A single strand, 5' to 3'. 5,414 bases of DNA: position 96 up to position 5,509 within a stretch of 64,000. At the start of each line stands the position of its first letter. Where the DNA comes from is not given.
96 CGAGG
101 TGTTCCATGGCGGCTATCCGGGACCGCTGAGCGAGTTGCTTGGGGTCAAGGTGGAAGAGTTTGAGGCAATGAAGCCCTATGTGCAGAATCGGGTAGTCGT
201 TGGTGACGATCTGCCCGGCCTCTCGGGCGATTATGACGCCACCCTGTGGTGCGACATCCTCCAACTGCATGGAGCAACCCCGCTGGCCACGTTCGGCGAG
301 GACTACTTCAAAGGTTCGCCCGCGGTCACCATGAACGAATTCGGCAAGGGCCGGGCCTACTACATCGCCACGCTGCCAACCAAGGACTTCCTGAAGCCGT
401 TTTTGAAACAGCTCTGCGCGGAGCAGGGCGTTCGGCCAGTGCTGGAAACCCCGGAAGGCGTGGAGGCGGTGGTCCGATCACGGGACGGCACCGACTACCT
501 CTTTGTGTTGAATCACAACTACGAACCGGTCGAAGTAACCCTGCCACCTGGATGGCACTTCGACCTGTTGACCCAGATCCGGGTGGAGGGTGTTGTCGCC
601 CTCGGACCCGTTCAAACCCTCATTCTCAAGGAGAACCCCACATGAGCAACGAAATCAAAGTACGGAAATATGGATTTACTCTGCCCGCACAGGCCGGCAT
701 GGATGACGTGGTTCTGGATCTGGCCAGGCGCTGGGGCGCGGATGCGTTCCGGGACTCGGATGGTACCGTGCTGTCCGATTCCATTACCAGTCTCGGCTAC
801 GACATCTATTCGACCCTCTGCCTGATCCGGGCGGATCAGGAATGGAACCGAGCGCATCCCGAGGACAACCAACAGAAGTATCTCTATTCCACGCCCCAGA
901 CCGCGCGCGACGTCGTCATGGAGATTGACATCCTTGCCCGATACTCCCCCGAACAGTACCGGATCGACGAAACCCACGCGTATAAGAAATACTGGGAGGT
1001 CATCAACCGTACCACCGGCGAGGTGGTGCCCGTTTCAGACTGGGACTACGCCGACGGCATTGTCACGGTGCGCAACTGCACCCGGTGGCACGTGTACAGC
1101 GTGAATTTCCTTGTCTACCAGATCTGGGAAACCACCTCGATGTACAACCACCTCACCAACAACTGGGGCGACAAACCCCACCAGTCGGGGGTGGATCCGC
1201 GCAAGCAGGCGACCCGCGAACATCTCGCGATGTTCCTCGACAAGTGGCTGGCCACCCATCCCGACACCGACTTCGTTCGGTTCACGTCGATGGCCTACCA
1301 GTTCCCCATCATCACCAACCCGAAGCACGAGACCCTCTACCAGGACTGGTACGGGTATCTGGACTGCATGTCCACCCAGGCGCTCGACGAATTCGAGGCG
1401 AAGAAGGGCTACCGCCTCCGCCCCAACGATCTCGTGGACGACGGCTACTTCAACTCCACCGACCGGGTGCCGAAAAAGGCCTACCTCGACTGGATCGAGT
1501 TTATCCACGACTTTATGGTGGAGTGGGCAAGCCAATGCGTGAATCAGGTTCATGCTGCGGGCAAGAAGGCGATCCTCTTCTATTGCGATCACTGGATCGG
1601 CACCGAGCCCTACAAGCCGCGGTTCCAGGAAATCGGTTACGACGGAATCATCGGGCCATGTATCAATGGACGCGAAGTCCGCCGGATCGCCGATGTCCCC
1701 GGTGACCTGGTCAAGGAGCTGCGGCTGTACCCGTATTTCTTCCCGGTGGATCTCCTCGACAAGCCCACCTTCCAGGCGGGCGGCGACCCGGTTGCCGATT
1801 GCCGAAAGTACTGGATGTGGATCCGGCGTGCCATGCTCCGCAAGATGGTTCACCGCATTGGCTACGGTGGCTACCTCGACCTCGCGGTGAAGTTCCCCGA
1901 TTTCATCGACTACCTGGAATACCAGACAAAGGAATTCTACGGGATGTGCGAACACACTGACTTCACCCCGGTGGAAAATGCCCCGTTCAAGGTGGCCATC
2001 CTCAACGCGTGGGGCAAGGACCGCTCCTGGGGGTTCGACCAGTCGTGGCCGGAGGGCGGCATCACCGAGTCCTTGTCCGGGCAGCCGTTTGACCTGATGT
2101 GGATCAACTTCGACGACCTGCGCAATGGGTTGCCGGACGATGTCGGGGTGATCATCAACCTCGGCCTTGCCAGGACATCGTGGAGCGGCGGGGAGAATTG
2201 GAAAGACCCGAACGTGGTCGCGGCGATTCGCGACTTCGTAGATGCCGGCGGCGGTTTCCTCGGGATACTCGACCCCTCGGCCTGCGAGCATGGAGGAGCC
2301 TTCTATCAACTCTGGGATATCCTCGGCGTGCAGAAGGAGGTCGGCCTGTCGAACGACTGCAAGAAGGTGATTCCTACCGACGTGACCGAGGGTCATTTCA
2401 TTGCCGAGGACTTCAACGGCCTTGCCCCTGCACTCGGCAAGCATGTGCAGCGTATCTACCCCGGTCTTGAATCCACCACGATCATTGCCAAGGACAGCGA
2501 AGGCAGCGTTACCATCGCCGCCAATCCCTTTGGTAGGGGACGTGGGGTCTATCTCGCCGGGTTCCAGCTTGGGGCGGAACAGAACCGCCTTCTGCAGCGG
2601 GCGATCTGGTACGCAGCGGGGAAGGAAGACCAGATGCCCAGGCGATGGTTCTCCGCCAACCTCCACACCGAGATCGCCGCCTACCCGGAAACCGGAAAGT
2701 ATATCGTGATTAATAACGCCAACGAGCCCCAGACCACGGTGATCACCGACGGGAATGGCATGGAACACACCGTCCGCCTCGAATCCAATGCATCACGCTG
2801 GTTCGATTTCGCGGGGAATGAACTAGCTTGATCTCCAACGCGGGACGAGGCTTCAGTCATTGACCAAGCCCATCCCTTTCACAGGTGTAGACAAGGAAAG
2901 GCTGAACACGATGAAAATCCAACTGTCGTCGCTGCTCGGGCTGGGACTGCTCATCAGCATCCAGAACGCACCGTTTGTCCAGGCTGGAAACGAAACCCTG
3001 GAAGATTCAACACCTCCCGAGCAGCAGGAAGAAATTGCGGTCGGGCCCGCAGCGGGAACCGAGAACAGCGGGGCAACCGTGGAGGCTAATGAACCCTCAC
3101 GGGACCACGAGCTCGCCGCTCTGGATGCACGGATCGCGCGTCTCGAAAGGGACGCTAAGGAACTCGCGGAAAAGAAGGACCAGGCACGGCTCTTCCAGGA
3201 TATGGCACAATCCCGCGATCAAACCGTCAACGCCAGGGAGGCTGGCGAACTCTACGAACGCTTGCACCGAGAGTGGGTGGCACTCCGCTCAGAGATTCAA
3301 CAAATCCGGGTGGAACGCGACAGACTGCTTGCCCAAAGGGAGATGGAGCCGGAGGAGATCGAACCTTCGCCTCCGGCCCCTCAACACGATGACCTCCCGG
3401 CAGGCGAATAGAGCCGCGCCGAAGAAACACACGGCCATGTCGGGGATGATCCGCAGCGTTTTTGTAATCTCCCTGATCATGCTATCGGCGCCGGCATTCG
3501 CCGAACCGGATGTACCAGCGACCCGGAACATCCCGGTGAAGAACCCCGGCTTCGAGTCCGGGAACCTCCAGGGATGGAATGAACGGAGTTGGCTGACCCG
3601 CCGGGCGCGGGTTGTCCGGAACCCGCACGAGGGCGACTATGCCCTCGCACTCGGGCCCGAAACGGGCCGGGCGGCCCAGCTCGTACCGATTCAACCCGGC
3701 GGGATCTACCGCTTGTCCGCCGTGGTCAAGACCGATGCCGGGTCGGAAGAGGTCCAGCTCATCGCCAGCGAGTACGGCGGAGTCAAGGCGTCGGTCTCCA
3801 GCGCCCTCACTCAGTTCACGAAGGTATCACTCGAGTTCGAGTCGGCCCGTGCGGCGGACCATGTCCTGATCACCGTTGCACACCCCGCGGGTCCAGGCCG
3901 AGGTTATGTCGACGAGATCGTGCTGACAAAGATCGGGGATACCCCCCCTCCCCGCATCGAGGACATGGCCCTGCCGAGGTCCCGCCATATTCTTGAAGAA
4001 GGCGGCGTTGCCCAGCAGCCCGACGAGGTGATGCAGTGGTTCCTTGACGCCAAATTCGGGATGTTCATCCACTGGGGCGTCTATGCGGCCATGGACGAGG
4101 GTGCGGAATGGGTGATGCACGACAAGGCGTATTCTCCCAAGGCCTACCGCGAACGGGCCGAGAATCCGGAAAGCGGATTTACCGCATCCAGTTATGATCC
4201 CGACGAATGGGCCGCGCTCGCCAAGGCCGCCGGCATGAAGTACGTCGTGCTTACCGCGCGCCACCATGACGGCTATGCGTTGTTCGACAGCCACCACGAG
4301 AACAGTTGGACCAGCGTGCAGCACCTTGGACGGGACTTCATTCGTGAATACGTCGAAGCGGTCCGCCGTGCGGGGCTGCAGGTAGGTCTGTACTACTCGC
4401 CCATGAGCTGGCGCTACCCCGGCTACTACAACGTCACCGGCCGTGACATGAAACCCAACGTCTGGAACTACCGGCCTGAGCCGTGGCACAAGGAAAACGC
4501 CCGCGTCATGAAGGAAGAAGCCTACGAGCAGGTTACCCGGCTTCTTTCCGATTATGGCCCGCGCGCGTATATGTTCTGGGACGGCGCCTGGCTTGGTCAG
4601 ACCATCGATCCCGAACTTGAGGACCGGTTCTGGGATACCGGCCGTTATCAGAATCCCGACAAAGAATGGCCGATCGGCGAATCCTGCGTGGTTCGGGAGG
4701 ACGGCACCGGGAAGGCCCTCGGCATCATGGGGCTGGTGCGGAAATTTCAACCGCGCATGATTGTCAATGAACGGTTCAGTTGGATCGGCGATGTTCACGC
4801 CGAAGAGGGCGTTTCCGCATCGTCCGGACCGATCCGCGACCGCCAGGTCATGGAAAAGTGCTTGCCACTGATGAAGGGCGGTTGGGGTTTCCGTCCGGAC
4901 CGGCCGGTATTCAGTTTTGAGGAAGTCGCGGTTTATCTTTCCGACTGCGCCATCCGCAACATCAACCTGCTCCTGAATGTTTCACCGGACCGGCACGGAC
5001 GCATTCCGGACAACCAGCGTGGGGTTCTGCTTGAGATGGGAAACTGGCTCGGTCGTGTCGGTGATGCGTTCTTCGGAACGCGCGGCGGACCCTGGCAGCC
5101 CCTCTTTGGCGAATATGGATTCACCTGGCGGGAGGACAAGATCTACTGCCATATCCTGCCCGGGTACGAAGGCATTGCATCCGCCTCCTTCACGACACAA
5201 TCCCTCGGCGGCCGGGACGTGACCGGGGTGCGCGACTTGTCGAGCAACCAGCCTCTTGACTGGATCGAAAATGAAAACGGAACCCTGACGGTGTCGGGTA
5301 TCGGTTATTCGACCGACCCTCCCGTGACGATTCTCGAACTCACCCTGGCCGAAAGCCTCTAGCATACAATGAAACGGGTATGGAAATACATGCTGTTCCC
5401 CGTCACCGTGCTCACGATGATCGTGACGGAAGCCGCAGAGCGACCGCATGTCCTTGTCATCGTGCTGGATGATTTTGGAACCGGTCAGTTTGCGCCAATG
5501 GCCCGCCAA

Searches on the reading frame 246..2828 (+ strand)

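Call 18: search_protein_families(library=pfam, proteins=[window:246-2828:+], max_evalue=0.001)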
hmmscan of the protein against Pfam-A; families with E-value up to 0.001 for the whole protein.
window:246-2828:+ (861 aa): 3 families
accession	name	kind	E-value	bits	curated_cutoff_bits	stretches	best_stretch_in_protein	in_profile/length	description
PF09508.16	Lact_bio_phlase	-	2e-161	537.7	26.6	1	144-571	3-426/434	Lacto-N-biose phosphorylase N-terminal TIM barrel domain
PF17385.8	LBP_M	-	5.3e-62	209.7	25.2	1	582-794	1-220/221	Lacto-N-biose phosphorylase central domain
PF17386.8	LBP_C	-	6.5e-19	68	26.6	1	801-853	1-53/53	Lacto-N-biose phosphorylase C-terminal domain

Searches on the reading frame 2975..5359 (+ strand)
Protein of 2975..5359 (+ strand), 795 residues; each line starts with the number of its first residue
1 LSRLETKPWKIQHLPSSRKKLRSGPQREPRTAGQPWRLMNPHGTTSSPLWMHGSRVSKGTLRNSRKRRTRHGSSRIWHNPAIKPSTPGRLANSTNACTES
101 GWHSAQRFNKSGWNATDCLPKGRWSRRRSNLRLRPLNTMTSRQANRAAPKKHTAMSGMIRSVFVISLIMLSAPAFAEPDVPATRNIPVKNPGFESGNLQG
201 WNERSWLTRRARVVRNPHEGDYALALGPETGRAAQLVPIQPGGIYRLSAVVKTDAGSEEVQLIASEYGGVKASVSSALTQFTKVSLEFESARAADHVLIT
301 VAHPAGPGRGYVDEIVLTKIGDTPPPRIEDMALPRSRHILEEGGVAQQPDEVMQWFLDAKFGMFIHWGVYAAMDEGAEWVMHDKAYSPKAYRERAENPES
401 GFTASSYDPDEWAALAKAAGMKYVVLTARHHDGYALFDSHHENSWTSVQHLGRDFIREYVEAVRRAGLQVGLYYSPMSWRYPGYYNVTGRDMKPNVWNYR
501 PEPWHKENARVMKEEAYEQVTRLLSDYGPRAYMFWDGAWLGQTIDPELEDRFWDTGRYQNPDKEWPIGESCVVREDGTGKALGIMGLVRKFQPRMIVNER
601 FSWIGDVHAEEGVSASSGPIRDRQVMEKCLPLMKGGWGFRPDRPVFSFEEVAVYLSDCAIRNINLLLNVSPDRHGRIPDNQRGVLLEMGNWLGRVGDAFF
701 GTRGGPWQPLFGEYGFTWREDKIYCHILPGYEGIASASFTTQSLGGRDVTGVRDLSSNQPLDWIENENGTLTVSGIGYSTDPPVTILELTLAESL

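Call 18: search_protein_families(library=pfam, proteins=[window:2975-5359:+], max_evalue=0.001)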
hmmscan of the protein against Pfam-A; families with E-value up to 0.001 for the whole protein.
window:2975-5359:+ (795 aa): 3 families
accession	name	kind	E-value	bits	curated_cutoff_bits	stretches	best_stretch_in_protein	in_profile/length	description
PF01120.23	Alpha_L_fucos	-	8.7e-61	206.7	25.2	1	350-696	24-344/345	Alpha-L-fucosidase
PF14871.12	GHL6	-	3.8e-05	24.4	35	1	408-484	1-73/132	Hypothetical glycosyl hydrolase 6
PF02018.23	CBM_4_9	-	0.00012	22.9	25.9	1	188-301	4-129/136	Carbohydrate binding domain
